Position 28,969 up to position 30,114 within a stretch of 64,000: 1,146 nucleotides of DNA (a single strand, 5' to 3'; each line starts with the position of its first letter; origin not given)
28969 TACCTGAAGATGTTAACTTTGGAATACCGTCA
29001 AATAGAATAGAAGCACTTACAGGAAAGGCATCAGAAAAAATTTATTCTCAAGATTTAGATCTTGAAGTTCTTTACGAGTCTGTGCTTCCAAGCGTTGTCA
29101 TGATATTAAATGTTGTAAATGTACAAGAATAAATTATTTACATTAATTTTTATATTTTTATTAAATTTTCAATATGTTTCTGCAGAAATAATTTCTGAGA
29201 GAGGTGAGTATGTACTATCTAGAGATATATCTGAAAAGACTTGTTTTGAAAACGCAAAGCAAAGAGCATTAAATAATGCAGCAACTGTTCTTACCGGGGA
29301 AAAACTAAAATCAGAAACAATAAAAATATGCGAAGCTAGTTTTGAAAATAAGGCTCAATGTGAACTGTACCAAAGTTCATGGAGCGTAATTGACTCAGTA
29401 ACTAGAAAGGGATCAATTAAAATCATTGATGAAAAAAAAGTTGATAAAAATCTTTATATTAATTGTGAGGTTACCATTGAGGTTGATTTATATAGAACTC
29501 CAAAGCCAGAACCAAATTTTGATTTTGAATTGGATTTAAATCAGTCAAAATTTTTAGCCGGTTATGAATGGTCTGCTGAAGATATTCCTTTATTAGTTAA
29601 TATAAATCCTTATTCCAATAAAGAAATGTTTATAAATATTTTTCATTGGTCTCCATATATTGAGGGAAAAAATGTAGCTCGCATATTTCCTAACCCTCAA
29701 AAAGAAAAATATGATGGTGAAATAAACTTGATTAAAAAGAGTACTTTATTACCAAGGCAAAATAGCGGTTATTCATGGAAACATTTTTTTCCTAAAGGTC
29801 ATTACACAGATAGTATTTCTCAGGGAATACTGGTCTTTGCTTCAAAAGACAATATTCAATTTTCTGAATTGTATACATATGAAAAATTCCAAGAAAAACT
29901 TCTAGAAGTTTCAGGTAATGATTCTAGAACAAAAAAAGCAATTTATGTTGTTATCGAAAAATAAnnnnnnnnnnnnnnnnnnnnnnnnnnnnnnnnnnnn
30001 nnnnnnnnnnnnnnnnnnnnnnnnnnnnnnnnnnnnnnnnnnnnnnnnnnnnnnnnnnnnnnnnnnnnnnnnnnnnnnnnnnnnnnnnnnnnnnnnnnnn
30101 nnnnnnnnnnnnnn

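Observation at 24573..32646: Eight-gene operon of exported proteins pairing an orthocaspase with a TPR-trypsin protease and lipoprotein/TPR scaffolds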

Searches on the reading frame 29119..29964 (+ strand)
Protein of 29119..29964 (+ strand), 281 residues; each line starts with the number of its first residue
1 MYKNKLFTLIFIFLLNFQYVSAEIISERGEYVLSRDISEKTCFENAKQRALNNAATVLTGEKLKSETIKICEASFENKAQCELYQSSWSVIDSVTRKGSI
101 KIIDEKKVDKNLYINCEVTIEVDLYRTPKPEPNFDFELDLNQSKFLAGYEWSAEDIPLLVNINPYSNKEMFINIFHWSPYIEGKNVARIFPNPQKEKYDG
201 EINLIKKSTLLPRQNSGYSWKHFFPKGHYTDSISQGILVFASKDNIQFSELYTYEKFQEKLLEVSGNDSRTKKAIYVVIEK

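Call 3: search_protein_families(library=pfam, proteins=[window:29119-29964:+], max_evalue=0.1)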
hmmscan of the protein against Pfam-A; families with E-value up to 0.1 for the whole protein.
window:29119-29964:+ (281 aa): 1 family
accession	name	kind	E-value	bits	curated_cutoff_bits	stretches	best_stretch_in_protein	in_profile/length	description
PF21896.2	Talin_IBS2B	-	0.075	13.4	27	0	34-95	48-109/118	Talin IBS2B domain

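Call 4: search_protein_families(library=ncbifam, proteins=[window:29119-29964:+], max_evalue=0.1)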
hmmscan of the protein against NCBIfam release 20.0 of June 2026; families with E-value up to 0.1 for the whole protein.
window:29119-29964:+ (281 aa): 0 families

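Call 5: search_protein_families(library=padloc, proteins=[window:29119-29964:+], max_evalue=0.1)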
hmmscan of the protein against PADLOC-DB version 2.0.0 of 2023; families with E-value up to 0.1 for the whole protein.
window:29119-29964:+ (281 aa): 0 families

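Call 31: search_protein_families(library=pfam, alignment_id=A2, max_evalue=10)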
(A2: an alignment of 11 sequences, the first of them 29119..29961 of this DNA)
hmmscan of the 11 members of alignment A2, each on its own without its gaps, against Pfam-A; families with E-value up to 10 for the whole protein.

A. member 1, window:29119-29961:+ (281 aa): 2 families
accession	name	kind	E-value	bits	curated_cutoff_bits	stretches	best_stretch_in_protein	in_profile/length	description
PF21896.2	Talin_IBS2B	-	0.075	13.4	27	1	34-95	48-109/118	Talin IBS2B domain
PF01002.24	Flavi_NS2B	-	0.18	12.1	23.5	1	57-111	40-92/127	Flavivirus non-structural protein NS2B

B. families by the number of members that match (of 11 scanned): 10 families
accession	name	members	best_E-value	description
PF14326.11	DUF4384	3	0.019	Domain of unknown function (DUF4384)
PF02169.21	LPP20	3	0.11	LPP20 lipoprotein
PF14391.12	DUF4421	1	0.0039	Domain of unknown function (DUF4421)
PF07165.16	DUF1397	1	0.024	Protein of unknown function (DUF1397)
PF21106.3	YtxK_like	1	0.047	YtxK N-terminal helical domain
PF21896.2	Talin_IBS2B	1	0.075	Talin IBS2B domain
PF22479.2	Pam3_gp18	1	0.15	Cyanophage baseplate Pam3 plug gp18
PF17066.10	RITA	1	0.16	RBPJ-interacting and tubulin associated protein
PF01002.24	Flavi_NS2B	1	0.18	Flavivirus non-structural protein NS2B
PF11831.13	Myb_Cef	1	0.22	pre-mRNA splicing factor component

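Call 34: search_solved_structures(query=A2, max_evalue=10)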
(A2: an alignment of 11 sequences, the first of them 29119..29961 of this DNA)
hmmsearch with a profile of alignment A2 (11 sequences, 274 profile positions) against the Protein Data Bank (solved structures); distinct sequences matched with E-value up to 10: 2.
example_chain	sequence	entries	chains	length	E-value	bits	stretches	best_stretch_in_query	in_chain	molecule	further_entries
9zdm_B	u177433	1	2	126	0.072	15.5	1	80-130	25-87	Probable Rhs-family protein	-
3bkr_A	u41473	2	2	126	0.53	12.7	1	77-170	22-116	Sterol Carrier Protein-2 like-3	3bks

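Call 50: search_protein_representatives(protein=window:29119-29961:+)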
Query: 281 residues. Proteins with E-value up to 0.001 (for the whole library): 113; up to 1e-10: 39; up to 1e-30: 4. The best 113 are listed.
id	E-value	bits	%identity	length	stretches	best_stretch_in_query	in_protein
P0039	3.2e-123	426.6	68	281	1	1-281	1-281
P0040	6.4e-65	235.4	47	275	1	6-281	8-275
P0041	7.5e-60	218.8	47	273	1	1-280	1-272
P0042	1.0e-44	169.2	79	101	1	159-258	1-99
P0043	3.9e-24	101.7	32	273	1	6-279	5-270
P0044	4.7e-24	101.4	34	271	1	8-279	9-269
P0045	8.9e-21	90.7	32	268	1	8-278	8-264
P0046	2.1e-19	86.1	31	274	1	20-280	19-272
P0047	1.2e-18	83.6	31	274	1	9-281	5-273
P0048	1.2e-17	80.4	35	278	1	4-279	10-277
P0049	1.3e-17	80.3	27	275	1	10-279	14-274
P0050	3.5e-17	78.9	29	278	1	12-276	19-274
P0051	8.5e-17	77.6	33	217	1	6-197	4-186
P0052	9.5e-17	77.4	29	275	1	18-278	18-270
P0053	7.0e-16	74.6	30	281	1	8-278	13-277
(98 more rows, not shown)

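Call 52: search_protein_families(library=pfam, alignment_id=A5, max_evalue=0.01)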
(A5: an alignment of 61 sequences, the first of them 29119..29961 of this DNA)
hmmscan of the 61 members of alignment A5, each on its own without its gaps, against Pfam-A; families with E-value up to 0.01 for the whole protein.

A. member 1, window:29119-29961:+ (281 aa): 0 families

B. families by the number of members that match (of 61 scanned): 4 families
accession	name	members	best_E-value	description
PF14326.11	DUF4384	49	5.9e-12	Domain of unknown function (DUF4384)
PF22237.3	SO2946-like_C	1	0.0013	SO2946-like, C-terminal domain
PF19131.5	DUF5814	1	0.0072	Family of unknown function (DUF5814)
PF12086.13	DUF3563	1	0.0072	Protein of unknown function (DUF3563)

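Call 58: find_encoding_contigs(protein=P0043, flank=10000, max_places=3)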
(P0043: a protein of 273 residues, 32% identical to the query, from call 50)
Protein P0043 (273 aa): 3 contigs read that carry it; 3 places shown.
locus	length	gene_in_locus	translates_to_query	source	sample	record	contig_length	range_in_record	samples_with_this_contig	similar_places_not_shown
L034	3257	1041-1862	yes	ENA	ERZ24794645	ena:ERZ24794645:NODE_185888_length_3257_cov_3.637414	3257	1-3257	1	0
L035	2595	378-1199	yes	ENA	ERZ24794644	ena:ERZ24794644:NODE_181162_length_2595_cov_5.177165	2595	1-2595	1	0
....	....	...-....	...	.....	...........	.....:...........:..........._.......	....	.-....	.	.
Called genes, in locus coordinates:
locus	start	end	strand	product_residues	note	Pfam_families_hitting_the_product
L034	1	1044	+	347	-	?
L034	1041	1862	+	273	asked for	PF14326:DUF4384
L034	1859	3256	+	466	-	?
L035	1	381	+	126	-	?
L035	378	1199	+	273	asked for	PF14326:DUF4384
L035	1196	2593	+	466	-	?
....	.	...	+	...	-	?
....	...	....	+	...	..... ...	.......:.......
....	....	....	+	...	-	?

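Call 59: find_encoding_contigs(protein=P0053, flank=10000, max_places=3)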
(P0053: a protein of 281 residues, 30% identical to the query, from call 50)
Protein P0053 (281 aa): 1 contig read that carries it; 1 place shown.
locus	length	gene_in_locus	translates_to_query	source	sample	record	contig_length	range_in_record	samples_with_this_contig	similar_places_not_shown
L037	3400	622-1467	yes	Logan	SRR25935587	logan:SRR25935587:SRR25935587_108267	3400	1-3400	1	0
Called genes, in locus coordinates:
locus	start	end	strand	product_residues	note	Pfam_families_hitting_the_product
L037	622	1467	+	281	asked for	PF14326:DUF4384 (weak)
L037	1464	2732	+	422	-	PF07719:TPR_2 (faint), PF13181:TPR_8 (faint), PF13414:TPR_11 (faint), PF13428:TPR_14 (faint), PF13432:TPR_16 (weak), PF14559:TPR_19 (weak), PF00515:TPR_1 (faint), PF13431:TPR_17 (faint)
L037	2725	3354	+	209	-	-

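Call 65: find_related_loci(query=A8, collection=genome_contigs, flank=10000)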
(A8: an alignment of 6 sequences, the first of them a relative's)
Query A8 (273 aa) in genome_contigs; peptide patterns used: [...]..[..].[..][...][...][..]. (x = any residue, [..] = any of these).
62 stretches matched a pattern; 27 encode a relative of the query (tblastn E <= 1e-3); 27 distinct loci.
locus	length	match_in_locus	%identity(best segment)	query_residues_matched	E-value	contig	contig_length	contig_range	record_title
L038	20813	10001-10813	63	1-273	3e-119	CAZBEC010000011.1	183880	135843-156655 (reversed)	MAG TPA_asm: uncultured Thalassospiraceae bacterium isolate SRP167671_co2_97 genome assembly, contig: NODE_61_length_183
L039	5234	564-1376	59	1-273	1e-113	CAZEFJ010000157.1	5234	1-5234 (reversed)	MAG TPA_asm: uncultured Hyphomicrobiales bacterium isolate SRP128015_co1_189 genome assembly, contig: NODE_28415_length_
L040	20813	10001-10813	59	1-273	3e-108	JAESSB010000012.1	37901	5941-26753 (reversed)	MAG: Magnetovibrio sp. isolate NORP274 Contig_source1382A_2660, whole genome shotgun sequence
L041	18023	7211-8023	52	1-273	7e-100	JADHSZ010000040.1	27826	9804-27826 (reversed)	MAG: Alphaproteobacteria bacterium isolate BS150m-G7 BS-150m-C1406, whole genome shotgun sequence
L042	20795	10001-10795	47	5-271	4e-91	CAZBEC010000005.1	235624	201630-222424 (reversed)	MAG TPA_asm: uncultured Thalassospiraceae bacterium isolate SRP167671_co2_97 genome assembly, contig: NODE_22_length_235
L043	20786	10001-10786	51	9-271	6e-91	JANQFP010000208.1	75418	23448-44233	MAG: Rhodospirillales bacterium isolate PL23a_bin.98 k99_1858427, whole genome shotgun sequence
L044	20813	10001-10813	48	1-273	2e-90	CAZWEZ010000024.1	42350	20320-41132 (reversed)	MAG TPA_asm: uncultured Thalassospiraceae bacterium isolate binchicken_co85_32 genome assembly, contig: NODE_546_length_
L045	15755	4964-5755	47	6-271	2e-86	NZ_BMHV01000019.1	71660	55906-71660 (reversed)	Terasakiella brassicae strain CGMCC 1.15254 sequence19, whole genome shotgun sequence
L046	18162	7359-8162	48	1-271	5e-83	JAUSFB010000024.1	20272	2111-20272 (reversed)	MAG: Phaeospirillum sp. isolate E14_maxbin.268 E14_k141_1209923, whole genome shotgun sequence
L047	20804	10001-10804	48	1-271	3e-83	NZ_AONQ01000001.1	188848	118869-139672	Paramagnetospirillum caucaseum strain SO-1 contig00001, whole genome shotgun sequence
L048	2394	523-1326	47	1-271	2e-83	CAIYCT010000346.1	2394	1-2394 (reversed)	MAG: uncultured Rhodospirillaceae bacterium isolate AlinenLipids_bin-2225 genome assembly, contig: bin-2225:346/542, who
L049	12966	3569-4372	46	1-271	2e-79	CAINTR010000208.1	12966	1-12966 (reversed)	MAG: uncultured Magnetospirillum sp. isolate VK2_bin-0414 genome assembly, contig: bin-0414:208/223, whole genome shotgu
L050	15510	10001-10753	46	19-271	2e-79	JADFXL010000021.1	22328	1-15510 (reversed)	MAG: Alphaproteobacteria bacterium isolate nDJH14bin10 nDJH14_bin10_NODE_21_length_22328_cov_2.986802, whole genome shot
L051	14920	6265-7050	44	9-271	1e-76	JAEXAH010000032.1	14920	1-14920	MAG: Proteobacteria bacterium isolate OH_SFB_238 k127_280553, whole genome shotgun sequence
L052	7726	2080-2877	42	2-271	1e-75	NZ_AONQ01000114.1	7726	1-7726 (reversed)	Paramagnetospirillum caucaseum strain SO-1 contig00114, whole genome shotgun sequence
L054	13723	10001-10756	46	19-271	6e-75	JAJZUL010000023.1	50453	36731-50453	MAG: Proteobacteria bacterium isolate SKS4.bin33 NODE_1025_length_50453_cov_2.695148, whole genome shotgun sequence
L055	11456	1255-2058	44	1-271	1e-74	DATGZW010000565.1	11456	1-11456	MAG TPA_asm: Patescibacteria group bacterium isolate SMAG_U10674 k141_80647, whole genome shotgun sequence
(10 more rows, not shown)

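Call 67: predict_structure(alignment_id=A5)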
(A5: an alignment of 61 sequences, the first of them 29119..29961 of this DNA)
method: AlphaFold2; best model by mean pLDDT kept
length: 281 residues; sequences in the alignment: 61
mean_pLDDT: 88.1   pTM: 0.79
mean pLDDT of the five models: 88.1, 87.8, 87.7, 87.3, 86.8
residues with pLDDT >= 90: 195; 70-90: 46; 50-70: 30; < 50: 10
segments of 3 or more residues with pLDDT < 50: 64-70
pLDDT, mean of each block of 10 residues (from residue 1): 85 81 93 96 93 90 52 56 60 82 98 97 89 95 97 96 96 96 95 72 92 92 94 95 96 92 91 95 95
secondary structure, 60 per line:
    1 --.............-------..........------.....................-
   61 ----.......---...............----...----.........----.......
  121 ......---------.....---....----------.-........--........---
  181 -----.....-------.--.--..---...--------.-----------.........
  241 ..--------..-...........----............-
elements in order: H3-15 E23-32 H39-59 H65-71 H75-89 E94-96 E101-109 E114-126 E136-140 E144-147 E160-164 E170-177 E186-190 E209-211 E232-242 H254-264 E269-280

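Call 73: fold_search(model_id=the predicted structure, library=pdb)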
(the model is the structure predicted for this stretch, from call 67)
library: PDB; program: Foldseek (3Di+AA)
matches with E <= 10: 638; with E <= 0.001: 0
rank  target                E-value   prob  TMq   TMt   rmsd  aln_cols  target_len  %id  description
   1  7ptb                  2.8e-03  0.87  0.25  0.23  15.3       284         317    9  Crystal structure of the SPD-2 domain of human CEP192 (released 2022-04-06)
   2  5jpm_B                3.3e-03  0.99  0.26  0.11  11.1       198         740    8  Structure of the complex of human complement C4 with MASP-2 rebuilt using iMDFF (released 2016-08-10)
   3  4b5z                  5.4e-03  0.96  0.28  0.25  16.6       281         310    8  Structure of the apo-rFnBPA(189-505) from Staphylococcus aureus (released 2013-10-09)
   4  4n6r_A                1.0e-02  0.57  0.19  0.29  10.1       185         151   10  Crystal structure of VosA-VelB-complex (released 2014-01-22)
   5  3v4v_C                1.1e-02  0.60  0.22  0.12  15.3       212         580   11  crystal structure of a4b7 headpiece complexed with Fab ACT-1 and RO0505376 (released 2012-01-11)
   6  5ok8_A                1.1e-02  0.93  0.15  0.31  12.9       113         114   13  Crystal structure of protein Lpp20 (HP1456) from Helicobacter pylori (released 2017-12-06)
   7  5jpn_B                1.3e-02  0.96  0.25  0.11  10.1       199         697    8  Structure of human complement C4 rebuilt using iMDFF (released 2016-08-10)
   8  4v1a_b                1.4e-02  0.66  0.29  0.24  18.7       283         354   10  Structure of the large subunit of the mammalian mitoribosome, part 2 of 2 (released 2014-10-08)
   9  1z9l                  1.5e-02  0.85  0.23  0.41   7.8       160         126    9  1.7 Angstrom Crystal Structure of the Rat VAP-A MSP Homology Domain (released 2005-07-19)
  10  2klt_MODEL_1_A        1.6e-02  0.60  0.20  0.31  11.6       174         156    9  Second Ca2+ binding domain of NCX1.3 (released 2009-08-18)
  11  8s80_A                1.7e-02  0.51  0.19  0.24  17.2       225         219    7  Domains 4 and 5 of Sap S-layer protein from Bacillus anthracis (released 2024-11-20)
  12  8r2d_D                1.7e-02  0.44  0.20  0.09  22.2       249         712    8  Integrator cleavage module assembly intermediate (released 2024-07-31)
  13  6fq0_A                1.9e-02  0.91  0.23  0.30   7.3       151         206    9  Crystal structure of the CsuC-CsuA/B chaperone-subunit preassembly complex of the archaic chaperone-usher Csu pili of  (released 2018-09-26)
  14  6tqu_B                2.0e-02  0.77  0.20  0.37   8.4       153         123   10  The crystal structure of the MSP domain of human MOSPD2 in complex with the Phospho-FFAT motif of STARD3. (released 2020-11-18)
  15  2lt9_MODEL_1_A        2.0e-02  0.69  0.21  0.33  13.2       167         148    8  The solution structure of Ca2+ binding domain 2B of the third isoform of the Na+/Ca2+ exchanger (released 2012-08-01)
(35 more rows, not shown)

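Call 99: search_dna_similar(query=L047:10001-10813:+, collection=plasmids, mode=protein, max_evalue=0.001, max_rows=20)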
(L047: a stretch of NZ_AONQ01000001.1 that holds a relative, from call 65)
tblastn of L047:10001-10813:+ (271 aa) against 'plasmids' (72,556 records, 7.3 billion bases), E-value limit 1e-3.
No match.

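Call 109: find_related_loci(query=A8, collection=viral_contigs, flank=8000)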
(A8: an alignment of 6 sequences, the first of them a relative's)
Query A8 (273 aa) in viral_contigs; peptide patterns used: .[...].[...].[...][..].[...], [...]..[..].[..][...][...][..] (x = any residue, [..] = any of these).
90 stretches matched a pattern; 3 encode a relative of the query (tblastn E <= 1e-3); 3 distinct loci.
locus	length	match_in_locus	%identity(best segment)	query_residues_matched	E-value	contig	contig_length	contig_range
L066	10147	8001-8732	31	14-269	3e-37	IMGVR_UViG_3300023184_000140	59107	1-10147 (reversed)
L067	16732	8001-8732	31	14-269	3e-36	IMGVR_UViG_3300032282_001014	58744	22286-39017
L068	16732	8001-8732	31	14-269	2e-36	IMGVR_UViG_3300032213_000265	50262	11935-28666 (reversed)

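Call 114: search_dna_similar(query=L067:7965-8759:+, collection=phages, mode=protein, max_evalue=0.001, max_rows=20)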
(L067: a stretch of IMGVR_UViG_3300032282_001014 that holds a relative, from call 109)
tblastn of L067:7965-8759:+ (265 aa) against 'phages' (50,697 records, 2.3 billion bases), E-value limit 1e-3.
No match.

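Call 115: search_solved_structures(query=L067:11796-13364:+, max_evalue=0.001)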
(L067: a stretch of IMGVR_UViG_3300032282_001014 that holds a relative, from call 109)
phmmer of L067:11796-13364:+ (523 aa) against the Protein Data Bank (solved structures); distinct sequences matched with E-value up to 0.001: 0.

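Call 116: search_dna_similar(query=L067:11796-13364:+, collection=phages, mode=protein, max_evalue=0.00001, max_rows=8)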
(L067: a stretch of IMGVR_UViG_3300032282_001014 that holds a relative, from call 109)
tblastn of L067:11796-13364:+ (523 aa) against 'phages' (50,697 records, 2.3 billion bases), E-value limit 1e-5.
Records with a match: 2467; places in all: 2469; records where one place covers at least 80% of the query: 1525.
Best place of each record, by identity: <60% 2467.
By first word of the organism name: Klebsiella 434; Mycobacterium 423; Escherichia 340; Microbacterium 273; Gordonia 180; Vibrio 83; Acinetobacter 51; Bacteriophage 49; Helicobacter 39; Xanthomonas 36; and 94 more.
By host as written in the record: Mycobacterium smegmatis mc2 155 306; - 224; Klebsiella pneumoniae 188; Gordonia terrae 3612 142; Microbacterium foliorum NRRL B-24224 SEA 111; Microbacterium foliorum NRRL B-24224 104; Escherichia coli 95; Mycobacterium smegmatis mc#155 70; and 500 more.
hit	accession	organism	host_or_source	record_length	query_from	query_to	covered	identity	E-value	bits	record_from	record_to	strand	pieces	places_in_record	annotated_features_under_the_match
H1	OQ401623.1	Roseobacter phage CRP-901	Roseobacter sp. FZCC0083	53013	5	499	95%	47.5%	7e-138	446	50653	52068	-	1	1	terminase large subunit | terminase small subunit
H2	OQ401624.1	Roseobacter phage CRP-902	Roseobacter sp. FZCC0083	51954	5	499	95%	46.9%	1e-137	445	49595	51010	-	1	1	terminase large subunit | terminase small subunit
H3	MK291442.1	Paracoccus phage vB_PkoS_Pkon1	Paracoccus kondratievae NCIMB 13773T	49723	5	494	94%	38.8%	3e-88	302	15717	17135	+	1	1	terminase large subunit | terminase small subunit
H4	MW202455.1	Caudoviricetes sp.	Manatee Spring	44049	11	490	92%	38.5%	1e-86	298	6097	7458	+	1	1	large terminase | terminase small subunit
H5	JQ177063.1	Aeromonas phage vB_AsaM-56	Aeromonas salmonicida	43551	5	493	93%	37.1%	3e-84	291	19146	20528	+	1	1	putative TerL large-subunit terminase | putative TerS small-subunit terminase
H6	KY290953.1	Aeromonas phage 51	Aeromonas salmonicida HER1108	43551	5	493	93%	37.1%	3e-84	291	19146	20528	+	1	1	terminase large subunit | terminase small subunit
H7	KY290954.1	Aeromonas phage 56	Aeromonas salmonicida HER1084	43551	5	493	93%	37.1%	3e-84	291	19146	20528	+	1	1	terminase large subunit | terminase small subunit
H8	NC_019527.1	Aeromonas phage vB_AsaM-56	Aeromonas salmonicida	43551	5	493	93%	37.1%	3e-84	291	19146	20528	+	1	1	terminase large subunit | putative TerS small-subunit terminase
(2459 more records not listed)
